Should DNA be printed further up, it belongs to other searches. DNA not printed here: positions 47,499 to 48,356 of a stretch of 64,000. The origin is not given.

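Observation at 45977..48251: Candidate novel NTP-dependent conflict system: ATPase + inactive partner + HPxxHxH effector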

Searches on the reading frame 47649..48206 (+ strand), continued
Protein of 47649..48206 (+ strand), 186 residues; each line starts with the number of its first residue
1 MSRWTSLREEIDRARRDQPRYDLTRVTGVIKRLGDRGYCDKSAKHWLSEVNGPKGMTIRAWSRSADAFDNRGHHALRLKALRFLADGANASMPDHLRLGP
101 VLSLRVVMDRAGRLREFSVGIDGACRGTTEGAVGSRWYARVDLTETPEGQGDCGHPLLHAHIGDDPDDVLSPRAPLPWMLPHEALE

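Call 69: fold_search(model_id=the predicted structure, library=viral)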
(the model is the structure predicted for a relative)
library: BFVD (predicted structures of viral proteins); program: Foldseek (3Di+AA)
matches with E <= 10: 373; with E <= 0.001: 0
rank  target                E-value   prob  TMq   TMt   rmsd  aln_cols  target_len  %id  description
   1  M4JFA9                1.4e-01  0.13  0.19  0.13  15.9       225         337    8  Capsid protein VP3 [Haloarcula hispanica virus PH1]
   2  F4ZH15                2.1e-01  0.38  0.28  0.17  13.4       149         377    8  (no name in the UniProt tables at hand)
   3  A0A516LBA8            2.5e-01  0.16  0.23  0.29  16.2       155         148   12  (no name in the UniProt tables at hand)
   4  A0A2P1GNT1            2.7e-01  0.10  0.17  0.07  12.8       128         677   15  Capsid protein [Wenzhou pacific spadenose shark astrovirus 3]
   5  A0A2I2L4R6            3.8e-01  0.10  0.16  0.11  14.7       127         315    7  MORN-repeat protein [Orpheovirus IHUMI-LCC2]
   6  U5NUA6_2              4.0e-01  0.03  0.12  0.03  23.2       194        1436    9  Polyprotein [Rhizoctonia cerealis alphaendornavirus 1]
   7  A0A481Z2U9            4.2e-01  0.03  0.13  0.09  15.4       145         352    8  Uncharacterized protein (Fragment) [Mimivirus LCMiAC02]
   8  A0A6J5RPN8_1          4.8e-01  0.08  0.18  0.04  16.5       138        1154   14  Large polyvalent protein associated domain-containing protein [uncultured Caudovirales phage]
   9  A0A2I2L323            5.7e-01  0.10  0.17  0.23  15.7       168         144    6  Uncharacterized protein [Orpheovirus IHUMI-LCC2]
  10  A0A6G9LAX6            6.4e-01  0.21  0.21  0.37   9.2       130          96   12  Immunity repressor [Mycobacterium phage Ein37]
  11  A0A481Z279            6.4e-01  0.21  0.23  0.23   8.7       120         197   10  Uncharacterized protein [Pithovirus LCPAC101]
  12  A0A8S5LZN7            6.8e-01  0.03  0.11  0.08  21.5       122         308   11  Uncharacterized protein [Siphoviridae sp. ctqw35]
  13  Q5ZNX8                7.6e-01  0.08  0.20  0.10  12.5       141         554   14  Uncharacterized protein [Bracoviriform congregatae]
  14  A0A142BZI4            7.6e-01  0.06  0.21  0.17  24.3       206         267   10  (no name in the UniProt tables at hand)
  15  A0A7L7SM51            8.5e-01  0.06  0.15  0.17  14.3       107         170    3  Uncharacterized protein [Enterococcus phage 9183]
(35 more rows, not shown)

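Call 70: list_cluster_members(proteins=[P0054, P0055, P0061, P0064, P0071, P0076, P0084, P0095, P0105, P0120])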
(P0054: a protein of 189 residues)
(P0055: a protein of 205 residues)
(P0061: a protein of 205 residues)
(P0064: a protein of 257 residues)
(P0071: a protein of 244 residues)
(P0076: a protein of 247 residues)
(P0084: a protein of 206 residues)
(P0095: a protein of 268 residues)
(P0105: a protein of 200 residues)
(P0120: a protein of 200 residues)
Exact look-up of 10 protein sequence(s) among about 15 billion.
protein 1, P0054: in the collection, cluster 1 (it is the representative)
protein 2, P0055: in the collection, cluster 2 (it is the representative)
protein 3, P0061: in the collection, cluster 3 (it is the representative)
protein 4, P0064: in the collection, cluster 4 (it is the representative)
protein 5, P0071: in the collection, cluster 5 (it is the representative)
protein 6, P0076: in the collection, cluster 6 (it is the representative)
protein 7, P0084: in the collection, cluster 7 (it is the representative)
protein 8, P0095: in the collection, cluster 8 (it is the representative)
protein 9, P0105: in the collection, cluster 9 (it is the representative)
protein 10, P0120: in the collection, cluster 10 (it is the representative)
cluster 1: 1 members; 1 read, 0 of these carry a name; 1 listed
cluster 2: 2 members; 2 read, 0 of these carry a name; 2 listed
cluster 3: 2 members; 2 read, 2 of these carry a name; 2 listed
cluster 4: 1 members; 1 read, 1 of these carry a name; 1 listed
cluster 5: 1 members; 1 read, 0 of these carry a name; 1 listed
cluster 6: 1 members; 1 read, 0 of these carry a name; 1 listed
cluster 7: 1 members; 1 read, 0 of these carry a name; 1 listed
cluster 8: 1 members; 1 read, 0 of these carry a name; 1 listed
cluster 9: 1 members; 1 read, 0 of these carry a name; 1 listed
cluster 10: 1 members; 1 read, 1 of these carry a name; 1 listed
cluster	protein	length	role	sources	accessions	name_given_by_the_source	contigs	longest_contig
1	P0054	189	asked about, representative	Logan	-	-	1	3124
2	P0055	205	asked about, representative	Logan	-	-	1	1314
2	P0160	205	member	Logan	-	-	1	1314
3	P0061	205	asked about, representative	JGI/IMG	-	hypothetical protein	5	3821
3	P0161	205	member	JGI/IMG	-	hypothetical protein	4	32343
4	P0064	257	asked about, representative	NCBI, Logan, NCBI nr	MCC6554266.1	MAG: hypothetical protein IT372_14890 [Polyangiaceae bacterium] | hypothetical protein [Polyangiaceae bacterium]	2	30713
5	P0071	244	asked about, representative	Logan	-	-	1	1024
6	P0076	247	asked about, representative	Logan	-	-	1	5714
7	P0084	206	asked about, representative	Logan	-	-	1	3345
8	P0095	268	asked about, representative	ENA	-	-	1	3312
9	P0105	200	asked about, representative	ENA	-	-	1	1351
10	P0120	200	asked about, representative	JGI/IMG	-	hypothetical protein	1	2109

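Call 91: search_protein_families(library=pfam, alignment_id=A11, max_evalue=5)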
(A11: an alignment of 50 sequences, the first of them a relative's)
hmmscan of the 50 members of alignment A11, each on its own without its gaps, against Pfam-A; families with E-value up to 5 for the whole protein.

A. member 1, P0001 (200 aa): 1 family
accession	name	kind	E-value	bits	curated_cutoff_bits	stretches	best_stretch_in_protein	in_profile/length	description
PF18367.6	Rv2175c_C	-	0.15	12.6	26.4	0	25-47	3-25/56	Rv2175c C-terminal domain of unknown function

B. families by the number of members that match (of 50 scanned): 14 families
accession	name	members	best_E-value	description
PF18367.6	Rv2175c_C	2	0.15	Rv2175c C-terminal domain of unknown function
PF12244.13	DUF3606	1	1.1e-09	Protein of unknown function (DUF3606)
PF20418.3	Herpes_gE_N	1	0.022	Alphaherpesvirus glycoprotein E N-terminal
PF23459.1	S1_RRP5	1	0.027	RRP5 S1 domain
PF14106.11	DUF4279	1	0.038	Domain of unknown function (DUF4279)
PF21848.1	DUF6907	1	0.048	Domain of unknown function (DUF6907)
PF11316.14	Rhamno_transf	1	0.072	Putative rhamnosyl transferase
PF24971.1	SAMD1_SHD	1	0.084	SAMD1 small helical domain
PF08300.18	HCV_NS5a_1a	1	0.084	Hepatitis C virus non-structural 5a zinc finger domain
PF10756.15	bPH_6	1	0.092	Bacterial PH domain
PF21159.3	FlgK_2nd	1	0.1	Flagellar hook-associated protein 1, D3 domain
PF16419.11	CNOT1_HEAT_N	1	0.1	CCR4-NOT transcription complex subunit 1 HEAT repeat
PF13328.12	HD_4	1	0.11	HD domain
PF09731.14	Mitofilin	1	0.47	Mitochondrial inner membrane protein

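Call 92: search_solved_structures(query=A11, max_evalue=10, show_alignments=2)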
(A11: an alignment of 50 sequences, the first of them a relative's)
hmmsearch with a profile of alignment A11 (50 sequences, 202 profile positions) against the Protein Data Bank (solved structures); distinct sequences matched with E-value up to 10: 0.
